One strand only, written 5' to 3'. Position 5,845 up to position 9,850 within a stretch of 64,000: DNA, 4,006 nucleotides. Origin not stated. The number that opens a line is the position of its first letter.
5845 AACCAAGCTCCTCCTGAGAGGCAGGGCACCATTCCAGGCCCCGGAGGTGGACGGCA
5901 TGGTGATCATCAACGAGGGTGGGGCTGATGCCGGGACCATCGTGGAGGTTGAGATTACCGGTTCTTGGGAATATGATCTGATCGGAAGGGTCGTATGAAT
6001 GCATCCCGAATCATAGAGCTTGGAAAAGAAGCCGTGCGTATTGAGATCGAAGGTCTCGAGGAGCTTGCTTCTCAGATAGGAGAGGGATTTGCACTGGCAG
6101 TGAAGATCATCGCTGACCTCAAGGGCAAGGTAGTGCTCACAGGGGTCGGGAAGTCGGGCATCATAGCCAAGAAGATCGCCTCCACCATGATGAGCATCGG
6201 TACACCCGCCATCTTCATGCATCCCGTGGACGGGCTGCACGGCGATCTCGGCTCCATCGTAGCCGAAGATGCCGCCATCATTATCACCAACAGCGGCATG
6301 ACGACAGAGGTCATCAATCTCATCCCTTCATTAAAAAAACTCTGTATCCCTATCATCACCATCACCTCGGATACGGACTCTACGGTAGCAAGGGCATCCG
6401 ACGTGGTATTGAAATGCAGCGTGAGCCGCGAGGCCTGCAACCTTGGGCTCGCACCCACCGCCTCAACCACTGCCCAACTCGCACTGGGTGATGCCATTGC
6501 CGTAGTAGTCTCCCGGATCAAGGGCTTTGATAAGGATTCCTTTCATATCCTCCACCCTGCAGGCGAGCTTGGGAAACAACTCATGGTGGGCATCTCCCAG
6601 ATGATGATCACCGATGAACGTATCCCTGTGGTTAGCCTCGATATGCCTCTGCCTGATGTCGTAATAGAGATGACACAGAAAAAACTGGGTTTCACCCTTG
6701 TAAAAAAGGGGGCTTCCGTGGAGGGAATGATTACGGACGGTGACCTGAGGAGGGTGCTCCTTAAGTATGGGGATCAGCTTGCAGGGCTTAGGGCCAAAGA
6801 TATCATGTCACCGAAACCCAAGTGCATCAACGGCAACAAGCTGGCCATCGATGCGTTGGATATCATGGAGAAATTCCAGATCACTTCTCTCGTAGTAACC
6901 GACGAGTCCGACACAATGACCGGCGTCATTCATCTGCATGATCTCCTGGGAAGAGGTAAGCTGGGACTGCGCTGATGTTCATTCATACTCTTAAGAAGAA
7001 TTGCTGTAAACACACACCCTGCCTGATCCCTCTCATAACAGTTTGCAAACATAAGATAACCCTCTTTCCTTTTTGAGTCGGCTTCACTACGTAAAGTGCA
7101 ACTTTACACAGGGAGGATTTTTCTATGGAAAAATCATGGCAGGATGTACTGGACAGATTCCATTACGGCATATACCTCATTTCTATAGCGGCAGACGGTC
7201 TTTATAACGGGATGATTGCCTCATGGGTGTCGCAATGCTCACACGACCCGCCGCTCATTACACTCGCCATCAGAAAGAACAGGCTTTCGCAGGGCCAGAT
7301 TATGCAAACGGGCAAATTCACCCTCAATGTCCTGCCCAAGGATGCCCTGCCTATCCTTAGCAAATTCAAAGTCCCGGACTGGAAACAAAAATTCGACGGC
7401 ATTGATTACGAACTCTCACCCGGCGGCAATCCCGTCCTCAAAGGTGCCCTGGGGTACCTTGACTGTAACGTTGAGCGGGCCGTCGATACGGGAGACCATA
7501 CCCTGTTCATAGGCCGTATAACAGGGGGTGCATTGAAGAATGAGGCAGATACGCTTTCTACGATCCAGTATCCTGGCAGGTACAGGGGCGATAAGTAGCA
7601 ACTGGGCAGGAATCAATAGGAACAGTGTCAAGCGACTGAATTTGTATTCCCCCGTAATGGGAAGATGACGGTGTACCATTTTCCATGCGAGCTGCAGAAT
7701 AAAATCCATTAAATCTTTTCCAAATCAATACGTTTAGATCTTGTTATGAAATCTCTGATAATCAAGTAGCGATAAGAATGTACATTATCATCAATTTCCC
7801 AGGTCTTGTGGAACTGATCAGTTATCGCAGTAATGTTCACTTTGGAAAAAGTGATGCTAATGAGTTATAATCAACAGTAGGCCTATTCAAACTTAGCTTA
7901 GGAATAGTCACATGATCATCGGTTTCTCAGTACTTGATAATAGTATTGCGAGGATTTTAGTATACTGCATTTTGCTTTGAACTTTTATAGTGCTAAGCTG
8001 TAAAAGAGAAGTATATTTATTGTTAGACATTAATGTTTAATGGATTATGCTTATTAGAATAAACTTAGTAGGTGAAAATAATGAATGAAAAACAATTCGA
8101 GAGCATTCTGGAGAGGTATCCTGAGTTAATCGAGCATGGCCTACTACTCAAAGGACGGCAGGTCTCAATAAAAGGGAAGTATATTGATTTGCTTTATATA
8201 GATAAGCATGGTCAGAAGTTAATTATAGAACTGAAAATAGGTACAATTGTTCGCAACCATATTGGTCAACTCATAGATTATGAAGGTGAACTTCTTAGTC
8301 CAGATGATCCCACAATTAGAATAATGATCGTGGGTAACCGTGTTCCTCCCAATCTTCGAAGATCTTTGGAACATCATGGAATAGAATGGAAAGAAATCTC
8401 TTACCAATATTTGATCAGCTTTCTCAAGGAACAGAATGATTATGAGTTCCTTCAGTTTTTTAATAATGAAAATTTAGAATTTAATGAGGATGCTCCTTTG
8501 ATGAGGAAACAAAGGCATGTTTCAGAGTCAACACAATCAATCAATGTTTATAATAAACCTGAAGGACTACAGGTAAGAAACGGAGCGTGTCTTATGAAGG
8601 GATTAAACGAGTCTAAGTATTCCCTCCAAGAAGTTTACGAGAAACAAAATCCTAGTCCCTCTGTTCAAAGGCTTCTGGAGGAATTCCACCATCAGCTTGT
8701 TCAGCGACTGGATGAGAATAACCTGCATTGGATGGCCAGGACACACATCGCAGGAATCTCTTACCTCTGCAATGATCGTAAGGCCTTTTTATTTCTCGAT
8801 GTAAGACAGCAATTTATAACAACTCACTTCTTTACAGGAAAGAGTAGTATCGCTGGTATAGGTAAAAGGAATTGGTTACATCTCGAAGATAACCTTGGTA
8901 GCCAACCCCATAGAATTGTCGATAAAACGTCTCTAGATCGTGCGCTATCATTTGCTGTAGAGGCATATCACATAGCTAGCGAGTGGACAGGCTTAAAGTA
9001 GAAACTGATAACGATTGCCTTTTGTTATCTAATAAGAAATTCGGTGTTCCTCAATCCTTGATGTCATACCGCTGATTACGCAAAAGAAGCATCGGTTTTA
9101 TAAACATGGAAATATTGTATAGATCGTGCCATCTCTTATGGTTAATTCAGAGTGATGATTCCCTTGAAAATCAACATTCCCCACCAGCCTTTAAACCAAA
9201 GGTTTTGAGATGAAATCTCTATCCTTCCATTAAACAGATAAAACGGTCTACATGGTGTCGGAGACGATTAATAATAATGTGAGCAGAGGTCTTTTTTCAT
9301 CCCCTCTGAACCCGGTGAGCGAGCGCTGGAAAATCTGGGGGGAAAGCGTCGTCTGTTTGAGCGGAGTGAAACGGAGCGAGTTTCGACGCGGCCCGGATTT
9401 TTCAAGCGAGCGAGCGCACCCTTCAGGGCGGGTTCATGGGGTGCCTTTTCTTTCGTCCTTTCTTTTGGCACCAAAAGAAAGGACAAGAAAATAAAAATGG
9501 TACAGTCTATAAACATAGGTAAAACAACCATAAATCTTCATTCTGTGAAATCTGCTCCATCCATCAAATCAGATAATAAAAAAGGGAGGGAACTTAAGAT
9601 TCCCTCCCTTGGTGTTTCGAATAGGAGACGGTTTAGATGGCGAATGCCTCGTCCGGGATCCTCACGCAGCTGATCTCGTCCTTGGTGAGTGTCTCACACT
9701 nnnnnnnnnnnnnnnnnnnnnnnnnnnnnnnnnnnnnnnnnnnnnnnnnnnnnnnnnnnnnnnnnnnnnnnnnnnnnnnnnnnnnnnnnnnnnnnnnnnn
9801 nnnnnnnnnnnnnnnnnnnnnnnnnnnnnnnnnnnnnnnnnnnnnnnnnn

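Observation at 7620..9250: AT-rich islet carrying a NucS/DUF91-like PD-(D/E)XK nuclease-domain protein with an unassigned C-terminal domain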

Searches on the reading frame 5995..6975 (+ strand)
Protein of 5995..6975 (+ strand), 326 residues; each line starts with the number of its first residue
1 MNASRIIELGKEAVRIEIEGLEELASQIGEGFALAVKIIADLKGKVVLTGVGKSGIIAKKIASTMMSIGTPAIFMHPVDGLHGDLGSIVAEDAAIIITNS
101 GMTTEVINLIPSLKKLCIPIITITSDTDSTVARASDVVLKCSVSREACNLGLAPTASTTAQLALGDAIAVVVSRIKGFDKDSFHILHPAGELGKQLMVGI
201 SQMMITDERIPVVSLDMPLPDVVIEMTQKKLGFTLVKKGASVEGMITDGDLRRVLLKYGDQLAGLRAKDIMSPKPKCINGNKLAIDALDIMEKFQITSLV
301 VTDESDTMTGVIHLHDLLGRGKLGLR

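Call 4: search_protein_families(library=pfam, proteins=[window:5995-6975:+], max_evalue=1)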
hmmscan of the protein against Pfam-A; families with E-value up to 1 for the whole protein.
window:5995-6975:+ (326 aa): 4 families
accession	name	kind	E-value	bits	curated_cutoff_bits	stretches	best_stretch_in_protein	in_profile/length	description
PF01380.27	SIS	-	1.8e-23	83.2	25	1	43-170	6-130/131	SIS domain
PF00571.33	CBS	-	5.2e-14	52.7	24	2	267-319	1-53/57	CBS domain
PF13580.11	SIS_2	-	0.026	15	27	0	88-125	101-138/138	SIS domain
PF07085.17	DRTGG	-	0.092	13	25.2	1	41-135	5-103/105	DRTGG domain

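Call 21: find_related_loci(query=window:5995-6972:+, collection=genome_contigs, flank=10000)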
Query window:5995-6972:+ (326 aa) in genome_contigs; peptide patterns used: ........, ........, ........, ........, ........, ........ (x = any residue, [..] = any of these).
355 stretches matched a pattern; 18 encode a relative of the query (tblastn E <= 1e-3); 18 distinct loci.
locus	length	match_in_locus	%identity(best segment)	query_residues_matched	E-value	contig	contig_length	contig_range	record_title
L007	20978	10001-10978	96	1-326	0e+0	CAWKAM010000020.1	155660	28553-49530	MAG: uncultured delta proteobacterium isolate MFD03726.bin.1.124 genome assembly, contig: contig_31479, whole genome sho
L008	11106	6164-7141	96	1-326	0e+0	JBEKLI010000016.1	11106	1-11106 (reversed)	MAG: Desulfomonilia bacterium isolate SPRUCE 367 SPRUCE_367_16, whole genome shotgun sequence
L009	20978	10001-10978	87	1-326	0e+0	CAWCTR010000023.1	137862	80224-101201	MAG: uncultured delta proteobacterium isolate MFD01476.bin.2.8 genome assembly, contig: contig_47627, whole genome shotg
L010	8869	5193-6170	85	1-326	0e+0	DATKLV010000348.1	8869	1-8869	MAG TPA_asm: Desulfomonilia bacterium isolate SMAG_U14694 k141_4034937, whole genome shotgun sequence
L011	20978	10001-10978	86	1-326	0e+0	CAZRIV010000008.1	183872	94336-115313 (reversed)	MAG TPA_asm: uncultured Bacteriovoracaceae bacterium isolate binchicken_co204_164 genome assembly, contig: NODE_47_lengt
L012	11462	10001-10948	86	1-316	2e-175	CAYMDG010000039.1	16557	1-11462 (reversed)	MAG TPA_asm: uncultured Bacteriovoracaceae bacterium isolate SRP302447_co2_107 genome assembly, contig: NODE_9709_length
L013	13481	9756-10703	77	1-316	3e-156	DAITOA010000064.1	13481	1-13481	MAG TPA_asm: Thermodesulfobacteriota bacterium isolate CTOTU18766 NODE_3588_length_13481_cov_32.824147, whole genome sho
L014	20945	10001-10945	75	1-315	5e-155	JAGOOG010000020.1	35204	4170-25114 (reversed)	MAG: Deltaproteobacteria bacterium isolate Go_SlDig_bin_434 Go_SlDig_3194_length_35204_cov_132.362659, whole genome shot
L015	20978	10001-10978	74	1-326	5e-153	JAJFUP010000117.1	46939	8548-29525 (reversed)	MAG: Deltaproteobacteria bacterium isolate bin.476 k141_937996, whole genome shotgun sequence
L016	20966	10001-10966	69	1-322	6e-143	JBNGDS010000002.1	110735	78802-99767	MAG: Desulfomonilia bacterium isolate E05-038 bin56.fa-2, whole genome shotgun sequence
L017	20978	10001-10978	67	1-326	6e-142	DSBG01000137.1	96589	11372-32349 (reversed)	MAG TPA_asm: Deltaproteobacteria bacterium isolate SpSt-1167 Ga0129302_1000010, whole genome shotgun sequence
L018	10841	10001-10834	76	1-278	1e-138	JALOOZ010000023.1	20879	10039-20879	MAG: Thermodesulfobacteriota bacterium isolate Prado116 scaffold_2793, whole genome shotgun sequence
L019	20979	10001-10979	87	1-326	2e-154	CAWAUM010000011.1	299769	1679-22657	MAG: uncultured delta proteobacterium isolate MFD03899.bin.1.184 genome assembly, contig: contig_6804, whole genome shot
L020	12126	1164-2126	46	4-325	2e-88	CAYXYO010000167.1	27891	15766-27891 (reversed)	MAG TPA_asm: uncultured Desulfobacterales bacterium isolate binchicken_co219_374 genome assembly, contig: k141_475434, w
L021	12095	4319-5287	46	1-323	4e-88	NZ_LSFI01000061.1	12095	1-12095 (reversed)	Thermodesulfatator autotrophicus strain S606 contig61, whole genome shotgun sequence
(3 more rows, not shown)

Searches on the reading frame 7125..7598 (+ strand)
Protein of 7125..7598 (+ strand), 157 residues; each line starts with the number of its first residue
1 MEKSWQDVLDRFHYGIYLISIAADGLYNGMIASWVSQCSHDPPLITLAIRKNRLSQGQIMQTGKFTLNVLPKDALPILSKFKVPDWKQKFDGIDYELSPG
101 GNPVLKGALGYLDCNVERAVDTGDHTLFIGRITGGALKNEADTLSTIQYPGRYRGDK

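Call 4: search_protein_families(library=pfam, proteins=[window:7125-7598:+], max_evalue=1)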
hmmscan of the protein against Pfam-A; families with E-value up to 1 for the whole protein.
window:7125-7598:+ (157 aa): 1 family
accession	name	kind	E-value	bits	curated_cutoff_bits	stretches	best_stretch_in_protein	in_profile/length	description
PF01613.24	Flavin_Reduct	-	5.4e-35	121.2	27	1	10-154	2-150/153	Flavin reductase like domain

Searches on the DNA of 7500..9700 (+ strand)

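Call 64: search_rna_families(source=window, start=7500, end=9700, threshold=evalue, max_evalue=1)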
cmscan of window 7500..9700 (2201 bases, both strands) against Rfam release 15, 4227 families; matches with E-value up to 1: 1.
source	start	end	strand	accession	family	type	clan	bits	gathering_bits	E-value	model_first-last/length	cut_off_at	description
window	9444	9500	-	RF03719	mir-3914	Gene; miRNA;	-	20.7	97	0.42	1-95/95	no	mir-3914 microRNA precursor family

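Call 99: search_dna_similar(query=window:9240-9570:+, collection=plasmids, mode=distant, max_evalue=0.01, max_rows=10)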
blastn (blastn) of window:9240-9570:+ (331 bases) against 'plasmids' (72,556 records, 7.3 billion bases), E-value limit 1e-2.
No match.

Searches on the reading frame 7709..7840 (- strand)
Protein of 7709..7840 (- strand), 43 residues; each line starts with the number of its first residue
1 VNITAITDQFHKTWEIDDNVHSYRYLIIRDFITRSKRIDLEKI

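Call 78: search_protein_families(library=pfam, proteins=[window:7709-7840:-], max_evalue=1)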
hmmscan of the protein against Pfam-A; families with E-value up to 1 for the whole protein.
window:7709-7840:- (43 aa): 0 families
